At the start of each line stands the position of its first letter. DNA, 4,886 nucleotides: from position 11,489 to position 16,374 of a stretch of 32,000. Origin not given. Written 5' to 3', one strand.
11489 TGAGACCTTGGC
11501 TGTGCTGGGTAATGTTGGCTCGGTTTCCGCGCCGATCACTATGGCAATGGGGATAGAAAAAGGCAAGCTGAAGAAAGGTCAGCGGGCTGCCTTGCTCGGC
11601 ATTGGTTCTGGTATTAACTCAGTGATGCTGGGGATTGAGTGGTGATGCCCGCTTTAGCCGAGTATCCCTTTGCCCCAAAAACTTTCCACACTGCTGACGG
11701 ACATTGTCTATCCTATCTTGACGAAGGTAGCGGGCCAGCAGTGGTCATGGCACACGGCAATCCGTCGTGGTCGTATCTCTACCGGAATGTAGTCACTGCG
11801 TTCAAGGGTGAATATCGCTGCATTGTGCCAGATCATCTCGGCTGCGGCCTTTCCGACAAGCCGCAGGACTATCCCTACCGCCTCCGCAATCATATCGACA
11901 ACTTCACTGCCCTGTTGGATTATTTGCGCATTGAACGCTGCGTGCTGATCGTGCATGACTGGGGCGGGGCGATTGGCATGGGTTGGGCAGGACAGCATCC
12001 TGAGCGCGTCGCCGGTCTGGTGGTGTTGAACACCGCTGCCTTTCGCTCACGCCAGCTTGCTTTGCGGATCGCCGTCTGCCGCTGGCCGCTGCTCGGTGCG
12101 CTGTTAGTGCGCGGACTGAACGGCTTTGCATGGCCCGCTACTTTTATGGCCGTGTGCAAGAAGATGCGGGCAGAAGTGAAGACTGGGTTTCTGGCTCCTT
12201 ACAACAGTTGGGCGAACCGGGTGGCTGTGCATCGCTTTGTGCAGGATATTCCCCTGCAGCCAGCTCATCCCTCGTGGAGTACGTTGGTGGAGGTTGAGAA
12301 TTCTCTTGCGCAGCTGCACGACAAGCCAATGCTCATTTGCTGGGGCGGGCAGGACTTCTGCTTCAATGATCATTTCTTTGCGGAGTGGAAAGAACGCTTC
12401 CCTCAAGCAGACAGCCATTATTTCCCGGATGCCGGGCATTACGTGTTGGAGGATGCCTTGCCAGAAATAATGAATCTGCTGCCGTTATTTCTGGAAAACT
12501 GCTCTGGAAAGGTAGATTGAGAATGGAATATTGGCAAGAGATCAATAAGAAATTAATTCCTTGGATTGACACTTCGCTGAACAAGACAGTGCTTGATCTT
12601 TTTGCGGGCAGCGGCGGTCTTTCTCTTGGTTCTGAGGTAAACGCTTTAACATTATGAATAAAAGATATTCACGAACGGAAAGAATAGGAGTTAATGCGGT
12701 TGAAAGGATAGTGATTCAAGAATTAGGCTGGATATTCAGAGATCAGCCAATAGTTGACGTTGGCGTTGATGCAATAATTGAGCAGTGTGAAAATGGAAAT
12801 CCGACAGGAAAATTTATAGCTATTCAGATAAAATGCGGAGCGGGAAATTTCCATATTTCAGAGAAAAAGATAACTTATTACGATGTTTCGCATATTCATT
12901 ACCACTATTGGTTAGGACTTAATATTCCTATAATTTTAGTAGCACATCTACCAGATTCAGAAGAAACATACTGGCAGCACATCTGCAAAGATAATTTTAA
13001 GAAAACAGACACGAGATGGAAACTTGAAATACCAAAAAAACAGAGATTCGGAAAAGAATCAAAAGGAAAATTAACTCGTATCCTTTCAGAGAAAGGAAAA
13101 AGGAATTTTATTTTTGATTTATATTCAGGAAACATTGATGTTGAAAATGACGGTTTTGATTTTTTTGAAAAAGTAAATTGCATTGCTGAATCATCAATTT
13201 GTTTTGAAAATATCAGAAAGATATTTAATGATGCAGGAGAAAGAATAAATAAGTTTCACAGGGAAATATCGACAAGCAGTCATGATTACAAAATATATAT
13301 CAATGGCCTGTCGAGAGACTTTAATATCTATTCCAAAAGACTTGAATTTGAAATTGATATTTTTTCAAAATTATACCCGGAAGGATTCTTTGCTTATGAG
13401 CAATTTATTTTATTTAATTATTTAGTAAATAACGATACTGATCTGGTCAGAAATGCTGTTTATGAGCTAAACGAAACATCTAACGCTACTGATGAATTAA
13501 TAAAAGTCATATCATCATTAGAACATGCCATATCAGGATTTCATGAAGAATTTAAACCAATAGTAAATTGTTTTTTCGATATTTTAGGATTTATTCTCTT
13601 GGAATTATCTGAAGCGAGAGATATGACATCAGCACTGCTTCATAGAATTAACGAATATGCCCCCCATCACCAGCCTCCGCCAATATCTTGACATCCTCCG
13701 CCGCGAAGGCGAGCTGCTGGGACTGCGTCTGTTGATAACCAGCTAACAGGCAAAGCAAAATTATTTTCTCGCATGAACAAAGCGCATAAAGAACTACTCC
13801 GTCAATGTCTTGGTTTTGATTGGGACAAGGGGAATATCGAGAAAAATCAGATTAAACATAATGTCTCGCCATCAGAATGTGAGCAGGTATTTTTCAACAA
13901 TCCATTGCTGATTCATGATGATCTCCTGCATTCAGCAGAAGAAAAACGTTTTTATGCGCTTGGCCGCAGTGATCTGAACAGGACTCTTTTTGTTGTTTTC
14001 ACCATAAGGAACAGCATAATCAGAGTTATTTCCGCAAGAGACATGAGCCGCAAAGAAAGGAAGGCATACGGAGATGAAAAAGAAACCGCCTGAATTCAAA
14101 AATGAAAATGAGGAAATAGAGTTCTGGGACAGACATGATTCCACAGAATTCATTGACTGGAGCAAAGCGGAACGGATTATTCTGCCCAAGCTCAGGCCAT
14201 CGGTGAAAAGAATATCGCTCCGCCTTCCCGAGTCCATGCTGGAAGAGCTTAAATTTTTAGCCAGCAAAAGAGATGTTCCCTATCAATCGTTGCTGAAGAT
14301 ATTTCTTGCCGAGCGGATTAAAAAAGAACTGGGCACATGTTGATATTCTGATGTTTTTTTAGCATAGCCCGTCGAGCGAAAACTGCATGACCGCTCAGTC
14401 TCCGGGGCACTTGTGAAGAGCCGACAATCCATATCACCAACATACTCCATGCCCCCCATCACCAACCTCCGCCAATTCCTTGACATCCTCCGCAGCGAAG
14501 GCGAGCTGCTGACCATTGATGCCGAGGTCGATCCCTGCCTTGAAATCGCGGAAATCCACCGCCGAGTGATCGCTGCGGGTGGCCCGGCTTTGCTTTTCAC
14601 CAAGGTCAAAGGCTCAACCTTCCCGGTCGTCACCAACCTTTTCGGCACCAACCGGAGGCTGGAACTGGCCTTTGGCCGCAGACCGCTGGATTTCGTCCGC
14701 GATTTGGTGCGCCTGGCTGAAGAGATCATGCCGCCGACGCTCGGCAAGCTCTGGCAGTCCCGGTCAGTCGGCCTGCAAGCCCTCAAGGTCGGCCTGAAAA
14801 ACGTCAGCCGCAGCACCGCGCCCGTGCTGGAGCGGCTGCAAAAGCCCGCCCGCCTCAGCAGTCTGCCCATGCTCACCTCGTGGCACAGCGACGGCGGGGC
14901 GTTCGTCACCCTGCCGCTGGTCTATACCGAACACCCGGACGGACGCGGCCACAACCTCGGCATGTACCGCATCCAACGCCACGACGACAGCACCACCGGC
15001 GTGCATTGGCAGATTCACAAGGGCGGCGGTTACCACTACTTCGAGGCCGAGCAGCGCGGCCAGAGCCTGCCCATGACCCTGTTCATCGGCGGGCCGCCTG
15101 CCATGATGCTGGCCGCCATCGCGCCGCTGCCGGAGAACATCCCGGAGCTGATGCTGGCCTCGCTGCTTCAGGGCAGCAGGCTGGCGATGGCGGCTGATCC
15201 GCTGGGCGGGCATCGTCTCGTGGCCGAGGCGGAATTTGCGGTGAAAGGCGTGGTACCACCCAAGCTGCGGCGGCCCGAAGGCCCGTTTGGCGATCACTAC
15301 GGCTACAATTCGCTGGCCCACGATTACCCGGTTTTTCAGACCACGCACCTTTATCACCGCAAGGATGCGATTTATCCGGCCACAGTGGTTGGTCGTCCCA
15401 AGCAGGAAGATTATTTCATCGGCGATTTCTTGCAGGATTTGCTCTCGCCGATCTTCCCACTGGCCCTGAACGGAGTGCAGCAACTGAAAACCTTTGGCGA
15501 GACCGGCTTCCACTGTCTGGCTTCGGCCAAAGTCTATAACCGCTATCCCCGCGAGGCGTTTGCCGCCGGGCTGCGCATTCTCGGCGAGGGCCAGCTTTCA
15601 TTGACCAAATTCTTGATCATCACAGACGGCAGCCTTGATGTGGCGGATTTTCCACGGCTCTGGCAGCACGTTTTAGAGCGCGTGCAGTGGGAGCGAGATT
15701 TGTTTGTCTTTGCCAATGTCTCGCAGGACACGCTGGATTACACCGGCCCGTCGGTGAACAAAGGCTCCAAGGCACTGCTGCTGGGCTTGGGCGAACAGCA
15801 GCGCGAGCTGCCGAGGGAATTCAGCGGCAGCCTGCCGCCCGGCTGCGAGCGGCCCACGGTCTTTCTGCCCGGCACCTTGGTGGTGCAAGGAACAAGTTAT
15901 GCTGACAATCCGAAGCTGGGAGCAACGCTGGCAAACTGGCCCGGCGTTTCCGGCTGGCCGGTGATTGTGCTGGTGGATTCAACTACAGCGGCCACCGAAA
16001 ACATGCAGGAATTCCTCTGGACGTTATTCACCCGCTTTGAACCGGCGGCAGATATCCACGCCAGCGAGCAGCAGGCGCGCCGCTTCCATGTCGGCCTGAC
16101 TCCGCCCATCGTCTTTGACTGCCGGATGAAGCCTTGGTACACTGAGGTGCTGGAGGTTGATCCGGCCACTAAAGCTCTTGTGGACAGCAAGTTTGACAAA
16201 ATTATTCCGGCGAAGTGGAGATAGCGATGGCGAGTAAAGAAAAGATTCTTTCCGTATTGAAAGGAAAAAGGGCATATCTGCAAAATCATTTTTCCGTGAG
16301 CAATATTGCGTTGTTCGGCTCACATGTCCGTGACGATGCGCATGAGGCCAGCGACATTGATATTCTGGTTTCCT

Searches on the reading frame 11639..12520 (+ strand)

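Call 82: search_protein_families(library=pfam, proteins=[window:11639-12520:+], max_evalue=0.0001)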
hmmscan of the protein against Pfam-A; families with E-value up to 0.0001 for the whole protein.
window:11639-12520:+ (293 aa): 3 families
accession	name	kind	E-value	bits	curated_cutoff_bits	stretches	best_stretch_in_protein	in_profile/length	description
PF00561.26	Abhydrolase_1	-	7.3e-29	101.6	25.8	1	33-272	1-243/245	alpha/beta hydrolase fold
PF12697.13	Abhydrolase_6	-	2.2e-19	71.4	26.3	1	35-272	1-210/217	Alpha/beta hydrolase family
PF12146.15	Hydrolase_4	-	2.2e-09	37.4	27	1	34-243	6-206/239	Serine aminopeptidase, S33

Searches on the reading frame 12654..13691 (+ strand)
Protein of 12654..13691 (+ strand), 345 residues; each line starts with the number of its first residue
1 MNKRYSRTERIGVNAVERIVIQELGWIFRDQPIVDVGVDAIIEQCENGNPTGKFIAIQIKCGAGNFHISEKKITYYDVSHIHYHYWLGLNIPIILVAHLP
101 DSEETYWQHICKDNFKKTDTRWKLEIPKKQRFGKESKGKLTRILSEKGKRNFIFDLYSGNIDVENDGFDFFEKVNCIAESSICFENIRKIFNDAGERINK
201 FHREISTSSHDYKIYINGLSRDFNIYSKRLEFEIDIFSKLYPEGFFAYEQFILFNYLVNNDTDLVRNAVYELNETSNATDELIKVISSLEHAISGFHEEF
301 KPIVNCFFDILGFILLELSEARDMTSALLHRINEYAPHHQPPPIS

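Call 82: search_protein_families(library=pfam, proteins=[window:12654-13691:+], max_evalue=0.0001)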
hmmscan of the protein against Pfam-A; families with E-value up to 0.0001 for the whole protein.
window:12654-13691:+ (345 aa): 1 family
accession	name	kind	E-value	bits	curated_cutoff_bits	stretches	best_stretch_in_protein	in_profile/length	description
PF14280.11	DUF4365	-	4.2e-34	118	24.3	1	9-142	1-137/139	Domain of unknown function (DUF4365)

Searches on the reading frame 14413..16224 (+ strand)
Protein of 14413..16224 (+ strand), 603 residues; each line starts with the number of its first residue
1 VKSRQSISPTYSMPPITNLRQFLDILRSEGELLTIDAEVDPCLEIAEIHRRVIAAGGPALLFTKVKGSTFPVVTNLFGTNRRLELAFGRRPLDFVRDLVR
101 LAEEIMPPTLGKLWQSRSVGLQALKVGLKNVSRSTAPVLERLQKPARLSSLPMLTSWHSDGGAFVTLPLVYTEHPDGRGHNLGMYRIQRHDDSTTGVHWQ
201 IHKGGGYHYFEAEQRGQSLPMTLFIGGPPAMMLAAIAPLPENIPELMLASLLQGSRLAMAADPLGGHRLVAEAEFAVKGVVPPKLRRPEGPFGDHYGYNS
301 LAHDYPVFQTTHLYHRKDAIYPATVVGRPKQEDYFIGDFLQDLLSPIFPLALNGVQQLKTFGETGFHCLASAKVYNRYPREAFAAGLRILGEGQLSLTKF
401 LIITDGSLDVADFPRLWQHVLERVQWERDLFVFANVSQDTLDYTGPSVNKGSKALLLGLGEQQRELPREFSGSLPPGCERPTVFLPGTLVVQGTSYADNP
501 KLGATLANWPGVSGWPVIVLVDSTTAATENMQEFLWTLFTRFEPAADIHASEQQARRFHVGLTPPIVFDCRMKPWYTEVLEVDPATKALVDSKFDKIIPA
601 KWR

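Call 82: search_protein_families(library=pfam, proteins=[window:14413-16224:+], max_evalue=0.0001)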
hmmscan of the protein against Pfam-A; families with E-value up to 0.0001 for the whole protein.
window:14413-16224:+ (603 aa): 3 families
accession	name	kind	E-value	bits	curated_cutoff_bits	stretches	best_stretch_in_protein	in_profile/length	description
PF01977.22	UbiD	-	5.6e-67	225.3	23.3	1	130-329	2-206/206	3-octaprenyl-4-hydroxybenzoate carboxy-lyase Rift-related domain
PF20696.2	UbiD_C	-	2.3e-32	112.1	24.2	1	335-455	2-124/127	3-octaprenyl-4-hydroxybenzoate carboxy-lyase C-terminal domain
PF20695.2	UbiD_N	-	6.3e-28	97.1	24.3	1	23-100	1-76/78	3-octaprenyl-4-hydroxybenzoate carboxy-lyase N-terminal domain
